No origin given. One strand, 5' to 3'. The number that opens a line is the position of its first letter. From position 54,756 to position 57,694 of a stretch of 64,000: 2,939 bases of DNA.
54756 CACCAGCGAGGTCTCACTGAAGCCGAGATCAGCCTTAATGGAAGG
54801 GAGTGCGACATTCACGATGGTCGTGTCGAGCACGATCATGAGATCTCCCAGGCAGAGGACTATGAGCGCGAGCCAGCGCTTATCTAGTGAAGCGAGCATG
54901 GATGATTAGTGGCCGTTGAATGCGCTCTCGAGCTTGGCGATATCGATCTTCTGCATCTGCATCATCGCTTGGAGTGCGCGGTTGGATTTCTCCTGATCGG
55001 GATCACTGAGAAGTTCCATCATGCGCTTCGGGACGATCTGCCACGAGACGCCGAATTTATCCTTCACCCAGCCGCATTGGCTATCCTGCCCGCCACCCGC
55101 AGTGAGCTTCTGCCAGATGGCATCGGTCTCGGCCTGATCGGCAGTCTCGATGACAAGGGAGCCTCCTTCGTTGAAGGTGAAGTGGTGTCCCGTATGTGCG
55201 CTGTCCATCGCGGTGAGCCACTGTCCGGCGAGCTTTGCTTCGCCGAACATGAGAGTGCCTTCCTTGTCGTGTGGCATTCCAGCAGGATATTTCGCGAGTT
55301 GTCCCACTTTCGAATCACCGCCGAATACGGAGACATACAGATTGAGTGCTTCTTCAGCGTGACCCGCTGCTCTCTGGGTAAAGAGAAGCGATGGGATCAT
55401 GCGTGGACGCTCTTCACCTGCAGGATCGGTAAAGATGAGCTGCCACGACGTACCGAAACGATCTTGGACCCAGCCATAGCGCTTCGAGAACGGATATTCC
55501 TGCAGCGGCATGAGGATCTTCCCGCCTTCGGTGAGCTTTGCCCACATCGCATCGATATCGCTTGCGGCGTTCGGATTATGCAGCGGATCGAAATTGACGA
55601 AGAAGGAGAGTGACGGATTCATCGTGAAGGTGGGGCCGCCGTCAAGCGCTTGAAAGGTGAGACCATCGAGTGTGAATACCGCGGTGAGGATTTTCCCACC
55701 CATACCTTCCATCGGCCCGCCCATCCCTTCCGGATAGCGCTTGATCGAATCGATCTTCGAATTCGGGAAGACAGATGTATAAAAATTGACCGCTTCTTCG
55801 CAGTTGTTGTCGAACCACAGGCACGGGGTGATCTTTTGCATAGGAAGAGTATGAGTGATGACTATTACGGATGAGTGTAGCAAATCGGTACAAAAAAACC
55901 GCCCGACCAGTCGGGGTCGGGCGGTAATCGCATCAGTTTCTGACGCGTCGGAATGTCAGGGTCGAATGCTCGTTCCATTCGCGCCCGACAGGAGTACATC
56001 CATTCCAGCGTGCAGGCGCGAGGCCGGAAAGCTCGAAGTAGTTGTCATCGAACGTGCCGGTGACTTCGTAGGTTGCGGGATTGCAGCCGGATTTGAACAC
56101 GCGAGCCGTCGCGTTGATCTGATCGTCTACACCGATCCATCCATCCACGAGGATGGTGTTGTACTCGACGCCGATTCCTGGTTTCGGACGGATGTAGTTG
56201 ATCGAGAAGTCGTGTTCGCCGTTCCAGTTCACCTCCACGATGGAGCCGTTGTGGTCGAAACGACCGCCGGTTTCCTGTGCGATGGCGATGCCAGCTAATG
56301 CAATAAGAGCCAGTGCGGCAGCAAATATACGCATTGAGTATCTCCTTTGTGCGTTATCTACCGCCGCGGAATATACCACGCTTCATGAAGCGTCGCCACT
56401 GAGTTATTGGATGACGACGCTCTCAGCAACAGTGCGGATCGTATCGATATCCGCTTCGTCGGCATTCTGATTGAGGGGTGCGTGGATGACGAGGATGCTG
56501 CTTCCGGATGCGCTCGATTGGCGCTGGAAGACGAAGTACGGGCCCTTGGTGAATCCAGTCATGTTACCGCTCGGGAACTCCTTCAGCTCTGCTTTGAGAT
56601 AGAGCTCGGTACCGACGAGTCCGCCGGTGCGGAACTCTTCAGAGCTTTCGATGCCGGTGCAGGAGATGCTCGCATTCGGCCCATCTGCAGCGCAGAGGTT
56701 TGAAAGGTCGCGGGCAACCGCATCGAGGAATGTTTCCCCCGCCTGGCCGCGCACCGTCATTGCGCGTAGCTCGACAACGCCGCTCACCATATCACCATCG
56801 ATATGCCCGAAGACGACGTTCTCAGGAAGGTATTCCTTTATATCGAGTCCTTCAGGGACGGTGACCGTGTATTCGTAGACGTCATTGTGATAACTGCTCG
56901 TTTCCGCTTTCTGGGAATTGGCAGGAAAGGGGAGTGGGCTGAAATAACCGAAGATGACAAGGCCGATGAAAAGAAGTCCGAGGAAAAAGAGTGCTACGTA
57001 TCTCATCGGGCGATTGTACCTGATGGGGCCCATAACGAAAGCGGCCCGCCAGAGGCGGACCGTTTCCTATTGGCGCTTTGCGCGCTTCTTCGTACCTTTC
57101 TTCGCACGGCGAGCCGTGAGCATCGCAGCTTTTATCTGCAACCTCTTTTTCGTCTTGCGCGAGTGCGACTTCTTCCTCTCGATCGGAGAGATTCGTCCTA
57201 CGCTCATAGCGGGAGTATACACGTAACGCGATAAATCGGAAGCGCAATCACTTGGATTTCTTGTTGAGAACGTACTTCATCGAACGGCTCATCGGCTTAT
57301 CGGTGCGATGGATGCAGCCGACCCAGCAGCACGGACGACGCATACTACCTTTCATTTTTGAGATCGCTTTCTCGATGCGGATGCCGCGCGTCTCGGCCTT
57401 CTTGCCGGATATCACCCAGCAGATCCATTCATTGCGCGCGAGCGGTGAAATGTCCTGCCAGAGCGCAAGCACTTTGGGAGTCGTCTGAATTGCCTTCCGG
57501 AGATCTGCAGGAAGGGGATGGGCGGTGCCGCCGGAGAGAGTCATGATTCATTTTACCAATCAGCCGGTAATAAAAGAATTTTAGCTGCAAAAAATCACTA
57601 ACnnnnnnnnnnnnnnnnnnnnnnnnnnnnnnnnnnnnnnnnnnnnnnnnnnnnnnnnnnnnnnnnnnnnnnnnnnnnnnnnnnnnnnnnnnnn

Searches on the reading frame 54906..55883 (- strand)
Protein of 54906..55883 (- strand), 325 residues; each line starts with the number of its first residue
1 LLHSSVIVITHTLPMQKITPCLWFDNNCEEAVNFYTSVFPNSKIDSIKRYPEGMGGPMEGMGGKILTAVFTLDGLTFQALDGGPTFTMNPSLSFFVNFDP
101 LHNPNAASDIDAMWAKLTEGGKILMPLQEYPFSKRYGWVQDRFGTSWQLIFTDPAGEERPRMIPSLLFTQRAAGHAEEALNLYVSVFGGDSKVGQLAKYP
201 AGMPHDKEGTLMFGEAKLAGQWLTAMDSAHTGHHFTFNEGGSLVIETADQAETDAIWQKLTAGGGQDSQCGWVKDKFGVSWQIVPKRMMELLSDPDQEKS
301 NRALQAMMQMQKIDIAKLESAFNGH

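Call 6: search_protein_families(library=pfam, proteins=[window:54906-55883:-], max_evalue=0.1)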
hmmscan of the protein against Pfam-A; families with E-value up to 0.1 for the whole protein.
window:54906-55883:- (325 aa): 4 families
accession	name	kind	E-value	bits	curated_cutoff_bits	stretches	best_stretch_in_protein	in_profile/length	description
PF06983.19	3-dmu-9_3-mt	-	3e-72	240.9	24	2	16-150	1-116/116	3-demethylubiquinone-9 3-methyltransferase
PF00903.31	Glyoxalase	-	5.1e-11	43.5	20.6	1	19-149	3-121/121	Glyoxalase/Bleomycin resistance protein/Dioxygenase superfamily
PF01074.27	Glyco_hydro_38N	-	0.034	14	25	0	264-283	110-129/270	Glycosyl hydrolases family 38 N-terminal domain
PF24388.1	Permuted_GreAB-C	-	0.038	14.1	27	0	139-159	29-49/54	Permuted GreAB-C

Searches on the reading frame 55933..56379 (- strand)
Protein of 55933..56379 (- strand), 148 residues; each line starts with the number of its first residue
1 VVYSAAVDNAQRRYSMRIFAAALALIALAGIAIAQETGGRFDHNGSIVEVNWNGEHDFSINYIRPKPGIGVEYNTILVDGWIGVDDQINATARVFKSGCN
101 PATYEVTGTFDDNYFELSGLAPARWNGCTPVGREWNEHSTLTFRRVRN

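Call 6: search_protein_families(library=pfam, proteins=[window:55933-56379:-], max_evalue=0.1)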
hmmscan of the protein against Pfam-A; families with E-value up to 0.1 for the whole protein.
window:55933-56379:- (148 aa): 1 family
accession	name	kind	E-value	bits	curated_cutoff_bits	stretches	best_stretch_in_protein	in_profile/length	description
PF13609.12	Porin_4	-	0.085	13.1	27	0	21-63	1-31/310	Gram-negative porin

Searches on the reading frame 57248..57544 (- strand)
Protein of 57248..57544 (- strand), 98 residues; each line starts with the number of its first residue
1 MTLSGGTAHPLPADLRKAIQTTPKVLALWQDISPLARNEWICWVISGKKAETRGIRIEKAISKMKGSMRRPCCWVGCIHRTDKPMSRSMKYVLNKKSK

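Call 6: search_protein_families(library=pfam, proteins=[window:57248-57544:-], max_evalue=0.1)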
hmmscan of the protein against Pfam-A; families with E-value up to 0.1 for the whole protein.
window:57248-57544:- (98 aa): 1 family
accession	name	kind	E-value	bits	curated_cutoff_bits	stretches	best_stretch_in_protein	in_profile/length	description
PF13376.11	OmdA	-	8.2e-16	58.2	25.6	1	11-65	4-58/60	Bacteriocin-protection, YdeI or OmpD-Associated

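Call 99: find_encoding_contigs(protein=window:57248-57544:-, flank=3000, max_places=10)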
Protein window:57248-57544:- (98 aa): 11 contigs read that carry it; 7 places shown.
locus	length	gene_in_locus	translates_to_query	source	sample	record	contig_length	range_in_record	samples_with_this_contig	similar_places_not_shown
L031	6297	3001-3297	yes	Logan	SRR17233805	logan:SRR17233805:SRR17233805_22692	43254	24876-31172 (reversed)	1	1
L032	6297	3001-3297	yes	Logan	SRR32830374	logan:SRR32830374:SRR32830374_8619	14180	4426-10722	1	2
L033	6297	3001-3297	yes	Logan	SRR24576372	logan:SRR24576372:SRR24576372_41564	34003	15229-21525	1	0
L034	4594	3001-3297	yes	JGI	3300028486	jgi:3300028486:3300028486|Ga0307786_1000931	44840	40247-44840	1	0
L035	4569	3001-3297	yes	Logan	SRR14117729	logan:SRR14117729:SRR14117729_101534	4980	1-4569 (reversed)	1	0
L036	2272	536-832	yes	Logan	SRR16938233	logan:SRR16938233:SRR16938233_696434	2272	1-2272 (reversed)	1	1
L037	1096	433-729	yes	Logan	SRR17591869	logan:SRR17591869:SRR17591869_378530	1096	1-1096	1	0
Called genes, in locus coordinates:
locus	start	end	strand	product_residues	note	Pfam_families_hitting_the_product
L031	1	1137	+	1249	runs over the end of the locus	-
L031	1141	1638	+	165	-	-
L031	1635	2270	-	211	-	-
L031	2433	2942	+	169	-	-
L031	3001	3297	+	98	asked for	PF13376:OmdA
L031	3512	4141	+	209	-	-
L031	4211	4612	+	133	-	-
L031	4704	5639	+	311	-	PF00903:Glyoxalase (weak), PF06983:3-dmu-9_3-mt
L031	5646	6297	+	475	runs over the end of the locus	PF00083:Sugar_tr (weak), PF07690:MFS_1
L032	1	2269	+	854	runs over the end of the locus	PF17963:Big_9, PF01471:PG_binding_1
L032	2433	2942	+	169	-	-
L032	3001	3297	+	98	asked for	PF13376:OmdA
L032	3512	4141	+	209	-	-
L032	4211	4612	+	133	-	-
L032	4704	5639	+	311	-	PF00903:Glyoxalase (weak), PF06983:3-dmu-9_3-mt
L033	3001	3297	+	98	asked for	PF13376:OmdA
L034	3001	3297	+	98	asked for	PF13376:OmdA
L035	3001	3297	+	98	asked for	PF13376:OmdA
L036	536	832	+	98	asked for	PF13376:OmdA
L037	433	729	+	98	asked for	PF13376:OmdA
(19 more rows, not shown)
